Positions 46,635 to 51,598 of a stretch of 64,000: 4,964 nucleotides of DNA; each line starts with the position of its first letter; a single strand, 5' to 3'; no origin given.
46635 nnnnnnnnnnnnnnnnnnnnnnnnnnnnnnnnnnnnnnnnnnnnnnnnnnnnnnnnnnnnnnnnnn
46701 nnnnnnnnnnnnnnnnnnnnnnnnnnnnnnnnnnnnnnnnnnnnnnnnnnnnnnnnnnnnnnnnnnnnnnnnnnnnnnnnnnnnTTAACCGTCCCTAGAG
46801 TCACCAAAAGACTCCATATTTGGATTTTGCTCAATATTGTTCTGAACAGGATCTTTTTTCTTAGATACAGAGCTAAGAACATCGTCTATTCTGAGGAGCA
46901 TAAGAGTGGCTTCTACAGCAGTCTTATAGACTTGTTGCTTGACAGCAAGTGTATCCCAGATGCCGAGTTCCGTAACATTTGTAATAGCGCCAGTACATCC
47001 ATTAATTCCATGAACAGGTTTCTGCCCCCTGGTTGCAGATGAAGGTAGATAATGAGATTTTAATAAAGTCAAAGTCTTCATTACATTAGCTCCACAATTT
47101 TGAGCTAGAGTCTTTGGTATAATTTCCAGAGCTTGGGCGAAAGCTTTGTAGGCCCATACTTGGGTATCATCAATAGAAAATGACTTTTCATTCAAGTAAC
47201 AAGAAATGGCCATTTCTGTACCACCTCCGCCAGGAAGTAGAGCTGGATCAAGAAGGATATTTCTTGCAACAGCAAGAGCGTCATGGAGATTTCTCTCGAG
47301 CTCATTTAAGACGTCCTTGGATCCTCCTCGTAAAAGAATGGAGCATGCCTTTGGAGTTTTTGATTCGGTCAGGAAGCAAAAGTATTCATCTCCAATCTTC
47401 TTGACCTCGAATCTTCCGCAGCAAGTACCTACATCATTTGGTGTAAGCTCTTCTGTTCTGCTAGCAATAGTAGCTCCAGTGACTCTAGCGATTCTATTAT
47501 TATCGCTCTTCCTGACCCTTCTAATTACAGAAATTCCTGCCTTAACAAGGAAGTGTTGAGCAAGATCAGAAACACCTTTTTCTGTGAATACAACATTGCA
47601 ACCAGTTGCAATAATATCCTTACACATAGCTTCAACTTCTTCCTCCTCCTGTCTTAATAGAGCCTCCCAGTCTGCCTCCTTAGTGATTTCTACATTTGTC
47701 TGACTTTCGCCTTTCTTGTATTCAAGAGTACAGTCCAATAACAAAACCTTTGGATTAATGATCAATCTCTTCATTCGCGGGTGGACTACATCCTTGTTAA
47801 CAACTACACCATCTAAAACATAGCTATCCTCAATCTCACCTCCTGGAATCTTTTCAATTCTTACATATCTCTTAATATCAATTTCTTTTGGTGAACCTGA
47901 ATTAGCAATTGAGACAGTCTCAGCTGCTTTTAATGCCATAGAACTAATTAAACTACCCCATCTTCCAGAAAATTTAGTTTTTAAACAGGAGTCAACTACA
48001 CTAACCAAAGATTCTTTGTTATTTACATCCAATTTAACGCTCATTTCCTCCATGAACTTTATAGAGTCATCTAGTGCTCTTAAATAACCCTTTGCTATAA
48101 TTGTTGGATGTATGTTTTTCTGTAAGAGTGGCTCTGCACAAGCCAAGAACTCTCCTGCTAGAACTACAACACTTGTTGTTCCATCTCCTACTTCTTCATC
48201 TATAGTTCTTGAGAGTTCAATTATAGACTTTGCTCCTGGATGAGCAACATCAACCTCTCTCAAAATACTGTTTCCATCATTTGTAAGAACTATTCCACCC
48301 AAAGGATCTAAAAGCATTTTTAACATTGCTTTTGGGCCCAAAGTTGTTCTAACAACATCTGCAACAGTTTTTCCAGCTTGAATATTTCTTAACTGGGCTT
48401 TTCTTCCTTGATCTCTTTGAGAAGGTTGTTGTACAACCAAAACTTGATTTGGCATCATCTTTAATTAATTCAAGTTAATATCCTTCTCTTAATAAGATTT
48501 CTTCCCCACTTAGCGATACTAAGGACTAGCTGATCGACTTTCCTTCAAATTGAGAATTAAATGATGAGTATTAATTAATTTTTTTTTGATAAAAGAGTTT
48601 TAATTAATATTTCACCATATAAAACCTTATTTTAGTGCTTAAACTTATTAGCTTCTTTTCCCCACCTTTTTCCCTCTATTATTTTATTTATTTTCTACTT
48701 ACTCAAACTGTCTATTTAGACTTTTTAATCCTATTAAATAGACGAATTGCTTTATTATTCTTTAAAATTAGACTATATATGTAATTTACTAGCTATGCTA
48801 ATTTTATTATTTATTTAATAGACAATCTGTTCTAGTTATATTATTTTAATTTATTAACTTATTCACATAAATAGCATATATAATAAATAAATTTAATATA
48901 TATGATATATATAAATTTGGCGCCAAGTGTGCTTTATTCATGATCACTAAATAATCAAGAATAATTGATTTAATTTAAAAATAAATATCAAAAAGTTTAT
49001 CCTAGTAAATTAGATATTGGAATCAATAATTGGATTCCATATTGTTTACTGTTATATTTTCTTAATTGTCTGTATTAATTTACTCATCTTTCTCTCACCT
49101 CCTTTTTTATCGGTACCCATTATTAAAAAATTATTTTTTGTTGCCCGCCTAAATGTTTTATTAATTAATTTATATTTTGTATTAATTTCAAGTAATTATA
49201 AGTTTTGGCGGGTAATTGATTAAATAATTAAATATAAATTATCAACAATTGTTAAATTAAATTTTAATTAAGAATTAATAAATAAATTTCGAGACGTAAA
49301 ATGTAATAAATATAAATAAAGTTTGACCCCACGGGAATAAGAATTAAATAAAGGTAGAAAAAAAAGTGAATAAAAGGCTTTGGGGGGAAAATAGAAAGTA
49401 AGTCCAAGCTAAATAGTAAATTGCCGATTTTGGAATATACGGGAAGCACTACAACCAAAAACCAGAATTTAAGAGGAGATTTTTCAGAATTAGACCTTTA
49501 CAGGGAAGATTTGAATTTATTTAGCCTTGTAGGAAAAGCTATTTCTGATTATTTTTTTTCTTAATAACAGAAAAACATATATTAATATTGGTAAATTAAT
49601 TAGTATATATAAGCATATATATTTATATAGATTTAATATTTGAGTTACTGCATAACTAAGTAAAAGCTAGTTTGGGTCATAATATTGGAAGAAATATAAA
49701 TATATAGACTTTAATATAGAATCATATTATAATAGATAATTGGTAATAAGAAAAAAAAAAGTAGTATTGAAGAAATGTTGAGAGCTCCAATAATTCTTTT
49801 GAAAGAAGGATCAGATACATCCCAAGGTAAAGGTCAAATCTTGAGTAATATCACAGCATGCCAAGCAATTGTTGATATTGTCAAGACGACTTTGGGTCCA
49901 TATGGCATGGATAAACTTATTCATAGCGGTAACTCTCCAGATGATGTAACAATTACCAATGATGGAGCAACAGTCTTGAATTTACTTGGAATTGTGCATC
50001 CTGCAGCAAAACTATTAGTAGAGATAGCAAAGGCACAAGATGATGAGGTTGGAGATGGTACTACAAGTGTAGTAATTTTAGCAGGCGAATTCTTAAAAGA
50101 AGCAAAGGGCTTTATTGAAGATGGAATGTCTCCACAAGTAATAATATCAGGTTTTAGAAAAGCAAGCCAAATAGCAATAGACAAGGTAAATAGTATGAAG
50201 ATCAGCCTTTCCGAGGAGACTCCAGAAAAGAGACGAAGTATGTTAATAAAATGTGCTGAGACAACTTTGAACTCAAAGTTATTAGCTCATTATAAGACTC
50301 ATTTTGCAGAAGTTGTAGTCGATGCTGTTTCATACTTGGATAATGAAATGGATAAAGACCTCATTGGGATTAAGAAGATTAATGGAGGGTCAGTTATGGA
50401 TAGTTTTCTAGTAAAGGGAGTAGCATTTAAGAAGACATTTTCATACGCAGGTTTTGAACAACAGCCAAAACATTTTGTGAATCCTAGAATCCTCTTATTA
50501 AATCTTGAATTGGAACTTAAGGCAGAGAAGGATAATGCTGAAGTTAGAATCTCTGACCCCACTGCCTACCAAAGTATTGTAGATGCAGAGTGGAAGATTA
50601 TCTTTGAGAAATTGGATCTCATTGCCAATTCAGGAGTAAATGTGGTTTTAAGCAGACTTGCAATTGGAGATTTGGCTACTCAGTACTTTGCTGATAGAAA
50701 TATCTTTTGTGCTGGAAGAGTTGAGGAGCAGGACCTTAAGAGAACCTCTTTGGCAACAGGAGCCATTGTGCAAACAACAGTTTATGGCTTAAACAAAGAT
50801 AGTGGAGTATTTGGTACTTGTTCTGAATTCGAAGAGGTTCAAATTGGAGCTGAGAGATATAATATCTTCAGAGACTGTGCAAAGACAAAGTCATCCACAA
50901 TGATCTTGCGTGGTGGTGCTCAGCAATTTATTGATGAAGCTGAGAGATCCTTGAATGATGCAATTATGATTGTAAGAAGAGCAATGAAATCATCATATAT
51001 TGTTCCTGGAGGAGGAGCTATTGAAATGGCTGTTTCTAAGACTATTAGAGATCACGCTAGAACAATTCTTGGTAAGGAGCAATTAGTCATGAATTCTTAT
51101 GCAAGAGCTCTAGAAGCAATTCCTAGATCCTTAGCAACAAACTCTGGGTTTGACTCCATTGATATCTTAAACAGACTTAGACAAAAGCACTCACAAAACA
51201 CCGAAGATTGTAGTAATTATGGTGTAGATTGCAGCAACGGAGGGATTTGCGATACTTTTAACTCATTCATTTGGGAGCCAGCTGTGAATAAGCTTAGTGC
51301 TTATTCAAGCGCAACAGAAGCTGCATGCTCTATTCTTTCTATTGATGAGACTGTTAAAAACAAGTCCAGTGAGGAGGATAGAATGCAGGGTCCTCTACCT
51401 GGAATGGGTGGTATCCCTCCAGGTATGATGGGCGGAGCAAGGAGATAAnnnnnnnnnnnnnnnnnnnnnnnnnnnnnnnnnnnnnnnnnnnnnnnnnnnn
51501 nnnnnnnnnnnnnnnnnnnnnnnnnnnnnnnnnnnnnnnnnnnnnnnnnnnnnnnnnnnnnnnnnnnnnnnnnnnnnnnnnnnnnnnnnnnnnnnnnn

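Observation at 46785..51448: Divergently transcribed CCT-gamma and CCT-eta sharing a 1.3-kb motif-bearing promoter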

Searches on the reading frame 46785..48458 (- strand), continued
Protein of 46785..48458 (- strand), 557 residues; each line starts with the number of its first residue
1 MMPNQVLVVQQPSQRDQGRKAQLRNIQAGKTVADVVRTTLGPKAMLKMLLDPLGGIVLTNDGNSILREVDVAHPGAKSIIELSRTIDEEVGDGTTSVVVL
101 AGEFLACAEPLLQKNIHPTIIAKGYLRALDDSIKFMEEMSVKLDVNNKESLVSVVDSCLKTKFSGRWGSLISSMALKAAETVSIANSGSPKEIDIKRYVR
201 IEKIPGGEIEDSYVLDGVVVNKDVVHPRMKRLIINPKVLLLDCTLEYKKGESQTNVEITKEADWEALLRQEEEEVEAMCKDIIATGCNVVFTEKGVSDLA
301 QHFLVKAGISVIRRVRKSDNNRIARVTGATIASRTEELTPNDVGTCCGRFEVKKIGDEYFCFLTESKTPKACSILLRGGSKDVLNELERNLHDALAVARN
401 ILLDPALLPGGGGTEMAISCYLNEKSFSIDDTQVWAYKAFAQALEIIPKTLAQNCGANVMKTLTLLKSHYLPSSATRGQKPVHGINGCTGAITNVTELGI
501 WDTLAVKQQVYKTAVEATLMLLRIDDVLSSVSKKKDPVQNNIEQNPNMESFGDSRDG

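Call 42: find_encoding_contigs(protein=P0151, flank=6000, max_places=1)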
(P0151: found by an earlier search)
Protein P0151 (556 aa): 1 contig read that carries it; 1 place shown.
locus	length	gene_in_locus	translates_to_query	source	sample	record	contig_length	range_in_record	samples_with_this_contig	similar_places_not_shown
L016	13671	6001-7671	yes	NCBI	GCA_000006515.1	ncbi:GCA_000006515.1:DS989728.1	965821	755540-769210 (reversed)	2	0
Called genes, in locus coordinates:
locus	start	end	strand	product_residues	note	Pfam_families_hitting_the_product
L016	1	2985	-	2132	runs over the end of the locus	PF18401:Thioredoxin_13 (faint), PF18404:Glyco_transf_24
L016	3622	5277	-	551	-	PF00118:Cpn60_TCP1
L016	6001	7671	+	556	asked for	PF00118:Cpn60_TCP1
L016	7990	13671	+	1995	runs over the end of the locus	PF13606:Ank_3 (faint), PF13857:Ank_5 (faint), PF00023:Ank (faint), PF12796:Ank_2, PF13637:Ank_4 (weak)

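Call 43: find_encoding_contigs(protein=P0150, flank=6000, max_places=1)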
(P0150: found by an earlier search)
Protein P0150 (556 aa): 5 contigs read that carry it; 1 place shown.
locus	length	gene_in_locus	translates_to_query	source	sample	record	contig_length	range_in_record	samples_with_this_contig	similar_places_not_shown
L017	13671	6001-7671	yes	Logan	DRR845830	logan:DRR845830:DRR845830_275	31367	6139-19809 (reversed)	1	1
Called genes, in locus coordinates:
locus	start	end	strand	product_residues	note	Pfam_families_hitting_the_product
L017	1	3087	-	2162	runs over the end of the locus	PF18401:Thioredoxin_13 (faint), PF18404:Glyco_transf_24 (weak)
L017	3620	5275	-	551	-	PF00118:Cpn60_TCP1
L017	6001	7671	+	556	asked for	PF00118:Cpn60_TCP1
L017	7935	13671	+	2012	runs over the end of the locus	PF13606:Ank_3 (faint), PF13857:Ank_5 (faint), PF12796:Ank_2, PF00023:Ank (faint), PF13637:Ank_4 (weak)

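Call 62: find_encoding_contigs(protein=P0011, flank=6000, max_places=1)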
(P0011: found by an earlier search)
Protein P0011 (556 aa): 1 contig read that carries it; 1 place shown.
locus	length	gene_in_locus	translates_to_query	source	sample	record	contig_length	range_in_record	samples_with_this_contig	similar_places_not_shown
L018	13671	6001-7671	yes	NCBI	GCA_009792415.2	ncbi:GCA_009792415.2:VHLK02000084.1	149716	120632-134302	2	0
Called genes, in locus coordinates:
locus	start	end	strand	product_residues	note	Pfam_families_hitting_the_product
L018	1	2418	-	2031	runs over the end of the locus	-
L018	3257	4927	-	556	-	PF00118:Cpn60_TCP1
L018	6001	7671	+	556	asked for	PF00118:Cpn60_TCP1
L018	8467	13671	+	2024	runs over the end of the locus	PF13606:Ank_3 (faint), PF13637:Ank_4 (faint), PF12796:Ank_2 (weak)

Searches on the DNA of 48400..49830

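Call 60: search_rna_families(source=window, start=48400, end=49830, threshold=evalue, max_evalue=1)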
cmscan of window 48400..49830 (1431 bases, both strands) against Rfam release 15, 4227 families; matches with E-value up to 1: 1.
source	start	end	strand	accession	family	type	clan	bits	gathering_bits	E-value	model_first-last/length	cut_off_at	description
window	48995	49059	+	RF02551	DapZ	Cis-reg;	-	20.6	56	0.96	1-78/78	no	ABC transporter regulator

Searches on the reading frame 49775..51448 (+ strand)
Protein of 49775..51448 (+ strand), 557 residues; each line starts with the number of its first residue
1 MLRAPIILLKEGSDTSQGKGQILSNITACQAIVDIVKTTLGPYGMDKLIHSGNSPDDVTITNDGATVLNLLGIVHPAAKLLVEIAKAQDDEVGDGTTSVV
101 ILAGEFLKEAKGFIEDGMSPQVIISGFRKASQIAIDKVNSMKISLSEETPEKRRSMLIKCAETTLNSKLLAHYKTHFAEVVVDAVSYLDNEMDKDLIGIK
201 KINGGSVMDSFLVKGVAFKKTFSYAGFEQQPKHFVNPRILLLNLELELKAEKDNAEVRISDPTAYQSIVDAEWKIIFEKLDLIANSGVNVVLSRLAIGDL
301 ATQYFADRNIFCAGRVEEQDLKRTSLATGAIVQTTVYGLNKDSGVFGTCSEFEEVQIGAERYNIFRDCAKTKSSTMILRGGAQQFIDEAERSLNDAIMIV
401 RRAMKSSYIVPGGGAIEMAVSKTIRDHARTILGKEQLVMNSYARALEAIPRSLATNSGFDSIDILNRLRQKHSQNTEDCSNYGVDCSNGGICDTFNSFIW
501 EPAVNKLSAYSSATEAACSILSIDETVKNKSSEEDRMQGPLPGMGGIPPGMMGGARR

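Call 4: search_protein_families(library=pfam, proteins=[window:49775-51448:+])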
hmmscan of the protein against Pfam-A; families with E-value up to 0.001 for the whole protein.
window:49775-51448:+ (557 aa): 1 family
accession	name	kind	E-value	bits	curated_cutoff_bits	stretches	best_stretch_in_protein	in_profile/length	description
PF00118.29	Cpn60_TCP1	-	2.2e-159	531.7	34.3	1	32-530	1-489/490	TCP-1/cpn60 chaperonin family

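Call 5: search_protein_families(library=ncbifam, proteins=[window:49775-51448:+])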
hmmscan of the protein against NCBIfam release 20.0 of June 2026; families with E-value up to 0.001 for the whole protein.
window:49775-51448:+ (557 aa): 18 families
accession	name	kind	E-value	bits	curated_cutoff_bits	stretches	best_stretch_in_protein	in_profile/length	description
TIGR02345.1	chap_CCT_eta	equivalog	1.6e-243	808.7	669.2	1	4-532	2-523/523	T-complex protein 1 subunit eta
TIGR02339.1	thermosome_arch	subfamily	1.2e-138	463.1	671.1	1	5-528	1-519/521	thermosome subunit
NF041082.2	thermosome_alpha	equivalog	1.8e-138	462.6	450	1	5-528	2-517/519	thermosome subunit alpha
NF041083.2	thermosome_beta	equivalog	3.3e-137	458.6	400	1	5-528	2-518/520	thermosome subunit beta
TIGR02340.1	chap_CCT_alpha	equivalog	2.3e-125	419.4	800.2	1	14-534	6-534/536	T-complex protein 1 subunit alpha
TIGR02341.1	chap_CCT_beta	equivalog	2.6e-112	376.1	522.15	1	9-530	3-515/519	T-complex protein 1 subunit beta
TIGR02344.1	chap_CCT_gamma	equivalog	1.6e-109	366.8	553.45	1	5-528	1-521/526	T-complex protein 1 subunit gamma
TIGR02343.1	chap_CCT_epsi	equivalog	1.2e-102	344.3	710.5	1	6-529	11-531/532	T-complex protein 1 subunit epsilon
TIGR02342.1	chap_CCT_delta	equivalog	2.3e-98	330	695.35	1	23-528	12-515/517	T-complex protein 1 subunit delta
TIGR02346.1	chap_CCT_theta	equivalog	5.7e-90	302.3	455.9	1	8-532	5-522/531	T-complex protein 1 subunit theta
TIGR02347.1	chap_CCT_zeta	equivalog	8.4e-80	268.8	587.15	1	8-530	4-526/531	T-complex protein 1 subunit zeta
NF009487.0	PRK12849.1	subfamily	3e-25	88.5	352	2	30-148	20-140/543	chaperonin GroEL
NF000592.1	PRK00013.1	subfamily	7.1e-23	80.9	397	2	29-147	18-138/524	chaperonin GroEL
NF009488.0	PRK12850.1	subfamily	3.1e-22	78.8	475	2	30-142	21-135/544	chaperonin GroEL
NF009489.0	PRK12851.1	subfamily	1.8e-21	76.1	464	2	29-149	20-142/541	chaperonin GroEL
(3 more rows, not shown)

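Call 7: search_solved_structures(query=window:49775-51448:+, max_evalue=1e-30)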
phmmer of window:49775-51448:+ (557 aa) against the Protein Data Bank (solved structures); distinct sequences matched with E-value up to 1e-30: 111 (the best 60 are shown).
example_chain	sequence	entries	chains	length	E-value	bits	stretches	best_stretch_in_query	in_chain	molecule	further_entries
6qb8_h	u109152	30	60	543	3.8e-201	672.4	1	1-537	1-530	T-complex protein 1 subunit eta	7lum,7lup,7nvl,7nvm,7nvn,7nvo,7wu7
8sfe_h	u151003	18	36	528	1.3e-200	670.6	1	1-533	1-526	T-complex protein 1 subunit eta | T-complex protein 1 subunit eta, N-terminally processed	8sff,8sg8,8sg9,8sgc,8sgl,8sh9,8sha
9unw_B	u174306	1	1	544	1.3e-200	670.6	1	1-536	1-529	T-complex protein 1 subunit eta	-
4b2t_H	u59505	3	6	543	2.1e-200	670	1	1-537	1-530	T-COMPLEX PROTEIN 1 SUBUNIT ETA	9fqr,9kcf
7wz3_h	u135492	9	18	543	2.6e-200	669.7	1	1-537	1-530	T-complex protein 1 subunit eta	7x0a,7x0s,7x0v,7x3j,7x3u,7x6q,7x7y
7ttn_C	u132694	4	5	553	9.2e-200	667.9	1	1-537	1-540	T-complex protein 1 subunit eta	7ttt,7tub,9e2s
7trg_C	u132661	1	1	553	4.1e-199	665.7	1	1-531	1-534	T-complex protein 1 subunit eta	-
9umt_D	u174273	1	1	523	6.1e-199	665.2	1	4-531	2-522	T-complex protein 1 subunit eta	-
3iyg_H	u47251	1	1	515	2.4e-195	653.3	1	10-529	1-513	T-complex protein 1 subunit eta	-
6nr8_G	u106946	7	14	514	3.7e-195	652.7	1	12-531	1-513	T-complex protein 1 subunit eta | T-complex protein 1 subunit eta, N-terminally processed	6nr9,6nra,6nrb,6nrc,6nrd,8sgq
4v81_G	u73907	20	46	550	1.3e-189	634.4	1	5-545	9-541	T-complex protein 1 subunit eta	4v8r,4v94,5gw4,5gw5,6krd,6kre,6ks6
3j1e_A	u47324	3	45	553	4.2e-103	348.9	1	4-536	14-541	Chaperonin beta subunit | Chaperonin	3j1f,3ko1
9rwp_A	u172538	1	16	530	4.9e-101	342.1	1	4-531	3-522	Ancestral Group II Chaperonin (ACII)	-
3j1b_A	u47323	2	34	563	3.1e-98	332.9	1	4-552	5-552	Chaperonin alpha subunit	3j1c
6xhi_A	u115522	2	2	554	1e-97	331.2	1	4-528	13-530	Thermosome subunit beta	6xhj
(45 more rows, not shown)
